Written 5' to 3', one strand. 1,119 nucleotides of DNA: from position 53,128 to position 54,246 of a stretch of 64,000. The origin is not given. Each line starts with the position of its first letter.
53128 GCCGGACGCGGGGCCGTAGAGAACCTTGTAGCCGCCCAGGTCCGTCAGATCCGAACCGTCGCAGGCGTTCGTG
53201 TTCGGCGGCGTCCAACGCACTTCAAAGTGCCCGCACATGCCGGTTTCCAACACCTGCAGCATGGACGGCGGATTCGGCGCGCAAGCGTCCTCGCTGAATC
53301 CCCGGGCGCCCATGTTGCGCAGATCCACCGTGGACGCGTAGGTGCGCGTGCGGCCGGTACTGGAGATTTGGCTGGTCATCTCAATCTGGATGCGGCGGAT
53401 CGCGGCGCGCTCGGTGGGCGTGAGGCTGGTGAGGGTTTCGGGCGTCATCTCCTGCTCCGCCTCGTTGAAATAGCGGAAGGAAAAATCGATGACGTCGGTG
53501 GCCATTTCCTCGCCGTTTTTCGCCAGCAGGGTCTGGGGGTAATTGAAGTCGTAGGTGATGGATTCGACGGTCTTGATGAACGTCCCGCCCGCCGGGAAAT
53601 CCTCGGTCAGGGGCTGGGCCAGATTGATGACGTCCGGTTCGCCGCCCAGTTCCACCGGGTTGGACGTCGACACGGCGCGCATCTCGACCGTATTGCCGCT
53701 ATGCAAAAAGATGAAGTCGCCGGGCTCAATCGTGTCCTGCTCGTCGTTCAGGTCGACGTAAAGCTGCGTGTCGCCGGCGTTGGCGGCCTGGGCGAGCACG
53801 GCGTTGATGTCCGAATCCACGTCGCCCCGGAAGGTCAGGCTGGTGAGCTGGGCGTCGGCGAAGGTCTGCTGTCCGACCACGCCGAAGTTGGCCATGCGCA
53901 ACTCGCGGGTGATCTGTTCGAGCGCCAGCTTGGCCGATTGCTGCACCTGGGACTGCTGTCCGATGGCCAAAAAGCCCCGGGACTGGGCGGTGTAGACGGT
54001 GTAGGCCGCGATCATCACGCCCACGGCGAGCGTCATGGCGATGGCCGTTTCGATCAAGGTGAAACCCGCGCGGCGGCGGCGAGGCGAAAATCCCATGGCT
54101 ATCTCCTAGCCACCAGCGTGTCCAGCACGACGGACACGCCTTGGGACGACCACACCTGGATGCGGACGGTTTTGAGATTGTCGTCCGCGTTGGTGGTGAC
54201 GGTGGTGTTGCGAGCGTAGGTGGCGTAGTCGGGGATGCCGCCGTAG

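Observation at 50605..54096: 1163-aa protein with a type IV prepilin N-terminus, FN3-like modules and a Cys-rich C-terminus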

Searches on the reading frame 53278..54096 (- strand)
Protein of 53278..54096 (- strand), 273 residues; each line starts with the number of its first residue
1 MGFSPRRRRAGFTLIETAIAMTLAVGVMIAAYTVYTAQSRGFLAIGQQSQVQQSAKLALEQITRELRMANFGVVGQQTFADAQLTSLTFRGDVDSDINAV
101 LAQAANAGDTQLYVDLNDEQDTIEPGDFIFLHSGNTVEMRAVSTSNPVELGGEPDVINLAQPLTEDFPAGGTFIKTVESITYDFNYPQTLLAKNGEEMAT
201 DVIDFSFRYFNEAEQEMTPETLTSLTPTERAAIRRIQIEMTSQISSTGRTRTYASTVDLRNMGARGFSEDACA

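Call 37: search_solved_structures(query=A2, max_evalue=10, show_alignments=0)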
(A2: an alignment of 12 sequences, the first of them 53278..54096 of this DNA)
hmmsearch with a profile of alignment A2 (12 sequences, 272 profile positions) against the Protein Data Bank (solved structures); distinct sequences matched with E-value up to 10: 7.
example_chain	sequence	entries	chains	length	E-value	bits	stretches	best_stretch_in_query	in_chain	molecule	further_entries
9egp_A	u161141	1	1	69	0.02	17.3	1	3-46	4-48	Geopilin domain 1 protein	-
9laa_A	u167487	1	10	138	0.044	16.2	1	2-43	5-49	Type IV pilin protein PilA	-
7tgg_A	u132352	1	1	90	0.075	15.5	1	3-29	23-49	Geopilin domain 1 protein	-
6aph_A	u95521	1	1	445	0.35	13.3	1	67-136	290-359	Adenosylhomocysteinase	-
9lab_B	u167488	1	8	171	0.47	12.9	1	5-30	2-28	MSHA major pilin subunit MshA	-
9fhl_A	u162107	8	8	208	0.75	12.2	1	25-83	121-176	Small ribosomal subunit protein eS1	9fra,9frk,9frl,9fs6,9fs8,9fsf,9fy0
3gvc_A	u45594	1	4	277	1.1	11.7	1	88-130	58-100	Probable short-chain type dehydrogenase/reductase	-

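Call 38: search_protein_families(library=pfam, alignment_id=A2, max_evalue=10)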
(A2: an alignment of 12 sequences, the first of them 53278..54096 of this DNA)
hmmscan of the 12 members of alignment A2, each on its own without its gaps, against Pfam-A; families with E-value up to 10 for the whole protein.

A. member 1, window:53278-54096:- (273 aa): 3 families
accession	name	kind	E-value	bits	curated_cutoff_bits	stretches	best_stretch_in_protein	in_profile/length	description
PF07963.17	N_methyl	-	0.00012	21.9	21.2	1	6-25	1-21/27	Prokaryotic N-terminal methylation motif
PF19707.4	DUF6204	-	0.084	13.6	27.5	1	52-107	20-77/114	Family of unknown function (DUF6204)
PF06569.16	DUF1128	-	0.11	13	27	1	52-86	6-40/71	Protein of unknown function (DUF1128)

B. families by the number of members that match (of 12 scanned): 6 families
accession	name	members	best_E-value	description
PF07963.17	N_methyl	12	3.5e-10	Prokaryotic N-terminal methylation motif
PF06569.16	DUF1128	3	0.016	Protein of unknown function (DUF1128)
PF11773.13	ComGE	1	0.027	Competence system putative prepilin ComGE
PF19707.4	DUF6204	1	0.084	Family of unknown function (DUF6204)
PF04186.18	FxsA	1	0.095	FxsA cytoplasmic membrane protein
PF19629.4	DUF6133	1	0.29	Family of unknown function (DUF6133)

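Call 41: predict_structure(alignment_id=A2)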
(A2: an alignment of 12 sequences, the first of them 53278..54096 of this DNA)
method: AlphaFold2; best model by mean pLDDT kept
length: 273 residues; sequences in the alignment: 12
mean_pLDDT: 78.7   pTM: 0.66
mean pLDDT of the five models: 78.7, 74.7, 73.7, 72.2, 68.9
residues with pLDDT >= 90: 46; 70-90: 169; 50-70: 40; < 50: 18
segments of 3 or more residues with pLDDT < 50: 1-6, 263-273
pLDDT, mean of each block of 10 residues (from residue 1): 49 73 86 78 72 87 80 62 84 73 93 83 82 81 88 88 90 84 86 88 89 79 67 84 83 86 44 33
secondary structure, 60 per line:
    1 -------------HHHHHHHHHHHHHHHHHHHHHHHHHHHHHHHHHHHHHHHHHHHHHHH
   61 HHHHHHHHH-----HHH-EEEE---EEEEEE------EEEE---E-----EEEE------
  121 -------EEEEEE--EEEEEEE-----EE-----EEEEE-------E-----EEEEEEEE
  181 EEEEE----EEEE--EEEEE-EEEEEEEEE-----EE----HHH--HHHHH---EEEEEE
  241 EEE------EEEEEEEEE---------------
elements in order: H14-69 E79-82 E86-91 E98-101 E111-114 E128-133 E136-142 E155-159 E173-185 E190-193 E196-200 E202-210 H227-231 E235-243 E250-258

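Call 55: search_protein_representatives(alignment_id=A2)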
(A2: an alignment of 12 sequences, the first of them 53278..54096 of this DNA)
Query: 12 sequences, 272 profile positions. Proteins with E-value up to 0.001 (for the whole library): 15983; up to 1e-10: 1051; up to 1e-30: 10. The best 150 are listed.
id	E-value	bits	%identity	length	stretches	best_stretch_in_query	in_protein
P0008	3.7e-134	462.5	-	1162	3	1-272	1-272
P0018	2.3e-131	453.4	-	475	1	1-272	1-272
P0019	3.3e-100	351.2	-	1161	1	5-272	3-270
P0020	4.4e-70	252.4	-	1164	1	3-268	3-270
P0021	1.5e-62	227.7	-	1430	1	1-271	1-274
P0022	7.8e-62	225.4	-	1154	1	4-264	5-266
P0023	9.8e-59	215.2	-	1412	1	1-271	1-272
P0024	1.3e-56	208.3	-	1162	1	3-271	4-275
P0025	1.2e-43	165.7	-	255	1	4-209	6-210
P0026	7.2e-42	159.9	-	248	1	3-206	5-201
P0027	6.9e-29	117.3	-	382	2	4-119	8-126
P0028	1.7e-28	116.0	-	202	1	50-210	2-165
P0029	7.3e-28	113.9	-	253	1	5-222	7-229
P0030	1.7e-26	109.5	-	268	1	5-263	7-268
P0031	9.3e-25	103.8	-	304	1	4-247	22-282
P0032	2.5e-24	102.4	-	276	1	7-261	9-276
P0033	2.5e-24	102.4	-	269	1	5-261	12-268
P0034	1.1e-23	100.2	-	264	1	3-262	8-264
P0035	1.4e-23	99.9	-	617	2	3-94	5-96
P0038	8.9e-22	94.0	-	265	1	6-256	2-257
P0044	9.5e-20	87.3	-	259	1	6-261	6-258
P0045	1.5e-19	86.7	-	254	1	5-260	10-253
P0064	1.5e-18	83.4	-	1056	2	3-73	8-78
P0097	1.9e-17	79.8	-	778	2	5-90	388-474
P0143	5.4e-16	75.0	-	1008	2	4-96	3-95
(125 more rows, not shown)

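Call 56: search_protein_families(library=pfam, proteins=[P0025, P0026, P0029, P0030, P0032, P0033, P0034, P0038, P0021, P0023], max_evalue=0.01)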
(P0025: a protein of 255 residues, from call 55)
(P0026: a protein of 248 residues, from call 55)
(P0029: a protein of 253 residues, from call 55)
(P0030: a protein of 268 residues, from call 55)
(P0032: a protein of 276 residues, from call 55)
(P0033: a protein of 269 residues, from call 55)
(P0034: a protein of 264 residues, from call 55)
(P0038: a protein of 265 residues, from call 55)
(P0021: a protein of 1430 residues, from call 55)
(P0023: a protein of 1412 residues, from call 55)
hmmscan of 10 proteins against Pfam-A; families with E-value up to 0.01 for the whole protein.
P0025 (255 aa): 2 families
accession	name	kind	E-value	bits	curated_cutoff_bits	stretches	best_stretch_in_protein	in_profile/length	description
PF07963.17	N_methyl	-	2.4e-07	30.5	21.2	1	6-31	1-26/27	Prokaryotic N-terminal methylation motif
PF16074.10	PilW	-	0.00016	22.1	26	0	174-217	11-50/124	Type IV Pilus-assembly protein W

P0026 (248 aa): 2 families
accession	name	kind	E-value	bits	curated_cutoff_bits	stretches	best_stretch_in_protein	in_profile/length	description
PF07963.17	N_methyl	-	2.8e-08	33.5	21.2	1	7-31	2-26/27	Prokaryotic N-terminal methylation motif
PF10353.14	DUF2430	-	0.0099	16.7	24.6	0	18-98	6-86/107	Protein of unknown function (DUF2430)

P0029 (253 aa): 1 family
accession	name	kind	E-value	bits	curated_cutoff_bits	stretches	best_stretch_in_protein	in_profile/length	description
PF07963.17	N_methyl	-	0.00023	21.1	21.2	1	8-31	3-26/27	Prokaryotic N-terminal methylation motif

P0030 (268 aa): 2 families
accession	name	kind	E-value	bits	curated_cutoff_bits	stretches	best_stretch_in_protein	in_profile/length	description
PF07963.17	N_methyl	-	3.7e-07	29.9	21.2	1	7-30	2-25/27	Prokaryotic N-terminal methylation motif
PF24149.1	K1-lyase_Rider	-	0.0055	17.5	27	0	106-135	3-32/89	K1 capsule-specific polysaccharide lyase, Rider domain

P0032 (276 aa): 2 families
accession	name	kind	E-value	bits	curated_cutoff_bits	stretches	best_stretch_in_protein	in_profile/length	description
PF07963.17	N_methyl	-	2.2e-05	24.3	21.2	1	9-32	4-27/27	Prokaryotic N-terminal methylation motif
PF08182.16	Pedibin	-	0.0048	17.2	25.8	0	216-231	5-20/35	Pedibin/Hym-346 family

P0033 (269 aa): 1 family
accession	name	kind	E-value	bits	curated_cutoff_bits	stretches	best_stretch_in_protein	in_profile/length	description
PF07963.17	N_methyl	-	1.1e-06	28.4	21.2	1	14-37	4-27/27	Prokaryotic N-terminal methylation motif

P0034 (264 aa): 1 family
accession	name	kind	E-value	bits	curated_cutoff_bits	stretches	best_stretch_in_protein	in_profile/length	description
PF07963.17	N_methyl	-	1.4e-06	28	21.2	1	10-33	2-25/27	Prokaryotic N-terminal methylation motif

P0038 (265 aa): 1 family
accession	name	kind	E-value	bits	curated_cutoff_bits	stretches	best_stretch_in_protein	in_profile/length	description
PF07963.17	N_methyl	-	2.2e-05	24.3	21.2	1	2-25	3-26/27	Prokaryotic N-terminal methylation motif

P0021 (1430 aa): 3 families
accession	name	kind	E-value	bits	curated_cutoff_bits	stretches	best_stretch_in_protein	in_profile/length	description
PF00041.27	fn3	-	3.4e-14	53.3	25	2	388-473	3-82/84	Fibronectin type III domain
PF25523.1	Ig_RIMBP2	-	6.1e-07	29.8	27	1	275-326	2-53/105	RIMBP2-like, immunoglobulin-like domain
PF07963.17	N_methyl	-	0.00091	19.2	21.2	1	5-29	2-26/27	Prokaryotic N-terminal methylation motif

P0023 (1412 aa): 5 families
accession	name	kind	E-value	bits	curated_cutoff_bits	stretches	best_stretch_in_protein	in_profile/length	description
PF00041.27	fn3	-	6.2e-15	55.6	25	1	385-474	2-81/84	Fibronectin type III domain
PF16656.11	Pur_ac_phosph_N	-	0.00048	21.1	30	0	386-462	2-81/93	Purple acid Phosphatase, N-terminal domain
PF01436.27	NHL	-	0.0012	19.2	20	0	1307-1328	3-25/28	NHL repeat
PF25523.1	Ig_RIMBP2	-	0.0038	17.6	27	0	273-318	2-47/105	RIMBP2-like, immunoglobulin-like domain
PF13449.12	Phytase-like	-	0.0041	17.5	27.6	0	1173-1289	14-102/284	Esterase-like activity of phytase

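Call 58: search_protein_families(library=ncbifam, proteins=[P0025, P0026, P0029, P0030, P0032, P0033, P0034, P0038, P0044, P0045], max_evalue=0.01)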
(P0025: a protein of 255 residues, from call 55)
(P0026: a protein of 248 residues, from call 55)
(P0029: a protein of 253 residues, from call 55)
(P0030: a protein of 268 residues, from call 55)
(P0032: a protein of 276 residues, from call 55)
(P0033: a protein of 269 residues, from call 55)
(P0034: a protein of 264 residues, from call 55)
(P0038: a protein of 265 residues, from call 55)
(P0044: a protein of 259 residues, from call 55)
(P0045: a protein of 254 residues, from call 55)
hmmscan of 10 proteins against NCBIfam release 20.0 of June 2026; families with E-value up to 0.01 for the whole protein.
P0025 (255 aa): 5 families
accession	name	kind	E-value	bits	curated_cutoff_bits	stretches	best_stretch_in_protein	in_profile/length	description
NF007848.0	PRK10557.1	equivalog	7.9e-08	31.8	120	1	6-72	7-73/192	prepilin peptidase-dependent protein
TIGR02599.1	TIGR02599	subfamily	4.3e-05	22.9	256.5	1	11-69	1-59/361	Verru_Chthon cassette protein C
TIGR02532.1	IV_pilin_GFxxxE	domain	0.00029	20.6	16.3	1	10-31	2-23/24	prepilin-type N-terminal cleavage/methylation domain-containing protein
NF041013.1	T4P_ComGE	equivalog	0.0028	17.7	49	1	7-63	1-61/83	competence type IV pilus minor pilin ComGE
NF007800.0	PRK10506.1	equivalog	0.0076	16.1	158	0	6-55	5-54/163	prepilin peptidase-dependent protein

P0026 (248 aa): 8 families
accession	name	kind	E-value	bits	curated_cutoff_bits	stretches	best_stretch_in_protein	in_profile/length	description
NF007848.0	PRK10557.1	equivalog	3.1e-07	29.9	120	1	5-72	6-73/192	prepilin peptidase-dependent protein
NF041002.1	pilin_ComGF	equivalog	1e-06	29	80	1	9-101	1-97/139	competence type IV pilus minor pilin ComGF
NF038304.1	EPS_HpsC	equivalog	2e-06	27.6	200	1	5-79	16-90/318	hormogonium polysaccharide secretion pseudopilin HpsC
TIGR02599.1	TIGR02599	subfamily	1.4e-05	24.5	256.5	1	11-70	1-60/361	Verru_Chthon cassette protein C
TIGR02532.1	IV_pilin_GFxxxE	domain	4e-05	23.3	16.3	1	10-31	2-23/24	prepilin-type N-terminal cleavage/methylation domain-containing protein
NF007800.0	PRK10506.1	equivalog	0.00085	19.2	158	1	5-78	4-70/163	prepilin peptidase-dependent protein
NF007660.0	PRK10332.1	equivalog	0.0014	19.1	86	0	6-39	5-38/107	prepilin-type N-terminal cleavage/methylation domain-containing protein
TIGR01707.1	gspI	equivalog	0.0081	16.6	44.35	0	11-62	1-54/101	type II secretion system minor pseudopilin GspI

P0029 (253 aa): 3 families
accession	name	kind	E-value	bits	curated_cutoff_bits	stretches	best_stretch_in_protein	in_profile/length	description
NF007848.0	PRK10557.1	equivalog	2e-06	27.3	120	1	6-80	7-81/192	prepilin peptidase-dependent protein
NF038304.1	EPS_HpsC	equivalog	7.1e-06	25.8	200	1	7-77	18-88/318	hormogonium polysaccharide secretion pseudopilin HpsC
NF041002.1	pilin_ComGF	equivalog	7.2e-05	23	80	0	10-69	2-59/139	competence type IV pilus minor pilin ComGF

P0030 (268 aa): 7 families
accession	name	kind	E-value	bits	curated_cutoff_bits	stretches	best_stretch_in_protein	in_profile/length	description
TIGR02532.1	IV_pilin_GFxxxE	domain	8.9e-06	25.3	16.3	1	10-31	2-23/24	prepilin-type N-terminal cleavage/methylation domain-containing protein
NF007800.0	PRK10506.1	equivalog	5.4e-05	23.1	158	1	4-52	3-51/163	prepilin peptidase-dependent protein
NF007848.0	PRK10557.1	equivalog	0.0002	20.7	120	1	5-71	6-72/192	prepilin peptidase-dependent protein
TIGR01708.2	typeII_sec_gspH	equivalog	0.0004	20.4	80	1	9-60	1-52/169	type II secretion system minor pseudopilin GspH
NF040982.1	ComGD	equivalog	0.0027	18.1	70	1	9-51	1-43/139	competence type IV pilus minor pilin ComGD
NF007862.0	PRK10574.1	equivalog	0.0065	16.6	138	0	7-36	2-31/145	prepilin peptidase-dependent pilin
TIGR02599.1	TIGR02599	subfamily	0.0086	15.3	256.5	0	11-69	1-59/361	Verru_Chthon cassette protein C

P0032 (276 aa): 4 families
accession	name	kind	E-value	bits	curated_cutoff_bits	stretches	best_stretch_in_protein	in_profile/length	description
TIGR02532.1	IV_pilin_GFxxxE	domain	0.00018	21.2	16.3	1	10-31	2-23/24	prepilin-type N-terminal cleavage/methylation domain-containing protein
NF007848.0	PRK10557.1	equivalog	0.00029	20.2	120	1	8-84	9-82/192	prepilin peptidase-dependent protein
NF006453.0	PRK08808.1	equivalog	0.0053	15.8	295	1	9-66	6-63/211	type II secretion system protein J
TIGR02599.1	TIGR02599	subfamily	0.0063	15.8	256.5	0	11-67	1-57/361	Verru_Chthon cassette protein C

P0033 (269 aa): 9 families
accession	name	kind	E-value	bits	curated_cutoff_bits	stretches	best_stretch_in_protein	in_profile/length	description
TIGR02532.1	IV_pilin_GFxxxE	domain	3.2e-06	26.7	16.3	1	16-36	3-23/24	prepilin-type N-terminal cleavage/methylation domain-containing protein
TIGR01708.2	typeII_sec_gspH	equivalog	4e-05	23.7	80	1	15-45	2-33/169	type II secretion system minor pseudopilin GspH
TIGR02599.1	TIGR02599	subfamily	0.00016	21.1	256.5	1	16-83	1-70/361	Verru_Chthon cassette protein C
TIGR01707.1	gspI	equivalog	0.00018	21.9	44.35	1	16-63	1-50/101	type II secretion system minor pseudopilin GspI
TIGR01710.1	typeII_sec_gspG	equivalog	0.00048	20.2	88.85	1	16-38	2-24/134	type II secretion system major pseudopilin GspG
TIGR02596.1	TIGR02596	subfamily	0.0031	17.6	70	0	17-51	1-36/196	Verru_Chthon cassette protein D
NF041013.1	T4P_ComGE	equivalog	0.0042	17.1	49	1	16-41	5-30/83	competence type IV pilus minor pilin ComGE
NF041002.1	pilin_ComGF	equivalog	0.0069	16.6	80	0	15-75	2-60/139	competence type IV pilus minor pilin ComGF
NF007862.0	PRK10574.1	equivalog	0.0095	16.1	138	0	14-58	4-44/145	prepilin peptidase-dependent pilin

P0034 (264 aa): 3 families
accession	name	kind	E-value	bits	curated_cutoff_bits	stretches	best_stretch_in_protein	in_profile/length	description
NF007848.0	PRK10557.1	equivalog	6.9e-07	28.8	120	1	6-84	4-84/192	prepilin peptidase-dependent protein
NF041002.1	pilin_ComGF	equivalog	0.00098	19.4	80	0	12-40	1-29/139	competence type IV pilus minor pilin ComGF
TIGR02532.1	IV_pilin_GFxxxE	domain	0.0036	17.1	16.3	1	13-32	2-21/24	prepilin-type N-terminal cleavage/methylation domain-containing protein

P0038 (265 aa): 4 families
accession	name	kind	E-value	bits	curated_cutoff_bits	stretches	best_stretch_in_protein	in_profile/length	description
TIGR02532.1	IV_pilin_GFxxxE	domain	0.00038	20.2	16.3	1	3-26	1-24/24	prepilin-type N-terminal cleavage/methylation domain-containing protein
NF007862.0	PRK10574.1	equivalog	0.003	17.7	138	1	1-44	2-41/145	prepilin peptidase-dependent pilin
NF041013.1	T4P_ComGE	equivalog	0.0059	16.7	49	1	4-34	4-34/83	competence type IV pilus minor pilin ComGE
NF007800.0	PRK10506.1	equivalog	0.0095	15.8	158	0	2-41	7-46/163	prepilin peptidase-dependent protein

P0044 (259 aa): 3 families
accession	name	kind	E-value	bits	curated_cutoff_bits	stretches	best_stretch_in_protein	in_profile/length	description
TIGR02532.1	IV_pilin_GFxxxE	domain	0.00012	21.7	16.3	1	8-29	2-23/24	prepilin-type N-terminal cleavage/methylation domain-containing protein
NF041013.1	T4P_ComGE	equivalog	0.0014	18.7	49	1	6-33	2-29/83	competence type IV pilus minor pilin ComGE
TIGR02598.1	TIGR02598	subfamily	0.0052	17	51.4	0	9-115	1-96/151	Verru_Chthon cassette protein B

P0045 (254 aa): 2 families
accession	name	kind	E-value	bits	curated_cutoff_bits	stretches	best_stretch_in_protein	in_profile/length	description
NF007848.0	PRK10557.1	equivalog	0.00012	21.5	120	1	10-81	8-78/192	prepilin peptidase-dependent protein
TIGR02532.1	IV_pilin_GFxxxE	domain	0.00033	20.4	16.3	1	13-34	2-23/24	prepilin-type N-terminal cleavage/methylation domain-containing protein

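Call 60: search_protein_families(library=pfam, proteins=[P0064, P0143, P0035, P0097, P0027, P0018], max_evalue=0.001)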
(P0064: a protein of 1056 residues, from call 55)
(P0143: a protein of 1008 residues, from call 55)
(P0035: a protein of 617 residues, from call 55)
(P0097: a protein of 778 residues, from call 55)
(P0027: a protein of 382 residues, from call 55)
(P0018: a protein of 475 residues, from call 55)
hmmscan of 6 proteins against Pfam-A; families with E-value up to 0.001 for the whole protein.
P0064 (1056 aa): 4 families
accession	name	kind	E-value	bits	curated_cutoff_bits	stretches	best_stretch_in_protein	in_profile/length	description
PF00041.27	fn3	-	3.1e-18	66.2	25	1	224-317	1-83/84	Fibronectin type III domain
PF07963.17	N_methyl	-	6.4e-08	32.3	21.2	1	9-35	1-27/27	Prokaryotic N-terminal methylation motif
PF00754.31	F5_F8_type_C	-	0.00013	22.5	28.2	0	346-394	49-96/127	F5/8 type C domain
PF11612.13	T2SSJ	-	0.00067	20.4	28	0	96-186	37-131/140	Type II secretion system (T2SS), protein J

P0143 (1008 aa): 3 families
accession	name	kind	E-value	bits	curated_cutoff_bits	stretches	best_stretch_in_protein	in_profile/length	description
PF00041.27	fn3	-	2.8e-07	31.1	25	0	324-407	2-79/84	Fibronectin type III domain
PF07963.17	N_methyl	-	1.1e-06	28.3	21.2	1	4-29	2-27/27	Prokaryotic N-terminal methylation motif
PF11773.13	ComGE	-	2.4e-05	24.6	25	1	11-68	2-59/82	Competence system putative prepilin ComGE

P0035 (617 aa): 3 families
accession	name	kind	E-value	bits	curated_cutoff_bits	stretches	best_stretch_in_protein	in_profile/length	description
PF07963.17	N_methyl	-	1.4e-08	34.4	21.2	1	6-32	1-27/27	Prokaryotic N-terminal methylation motif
PF25059.1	FN3_DSCAM-DSCAML_C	-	6.4e-07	30.1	39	0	334-411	6-82/89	DSCAM/DSCAML C-terminal Fn3-like domain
PF00041.27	fn3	-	6e-05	23.6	25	0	322-406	3-80/84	Fibronectin type III domain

P0097 (778 aa): 1 family
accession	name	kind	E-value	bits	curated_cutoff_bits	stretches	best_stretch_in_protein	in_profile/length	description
PF07963.17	N_methyl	-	4e-13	48.8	21.2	2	9-32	3-26/27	Prokaryotic N-terminal methylation motif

P0027 (382 aa): 2 families
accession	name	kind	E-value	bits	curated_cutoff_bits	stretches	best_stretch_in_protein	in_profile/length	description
PF07963.17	N_methyl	-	1.6e-11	43.7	21.2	1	9-34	2-27/27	Prokaryotic N-terminal methylation motif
PF16074.10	PilW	-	3.7e-05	24.2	26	1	276-378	20-123/124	Type IV Pilus-assembly protein W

P0018 (475 aa): 3 families
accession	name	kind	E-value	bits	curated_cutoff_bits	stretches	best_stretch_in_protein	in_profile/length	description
PF00041.27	fn3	-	3.1e-11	43.8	25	2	275-361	2-71/84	Fibronectin type III domain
PF25523.1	Ig_RIMBP2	-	1.4e-05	25.5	27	0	273-317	3-47/105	RIMBP2-like, immunoglobulin-like domain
PF07963.17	N_methyl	-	8e-05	22.5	21.2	1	5-30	2-27/27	Prokaryotic N-terminal methylation motif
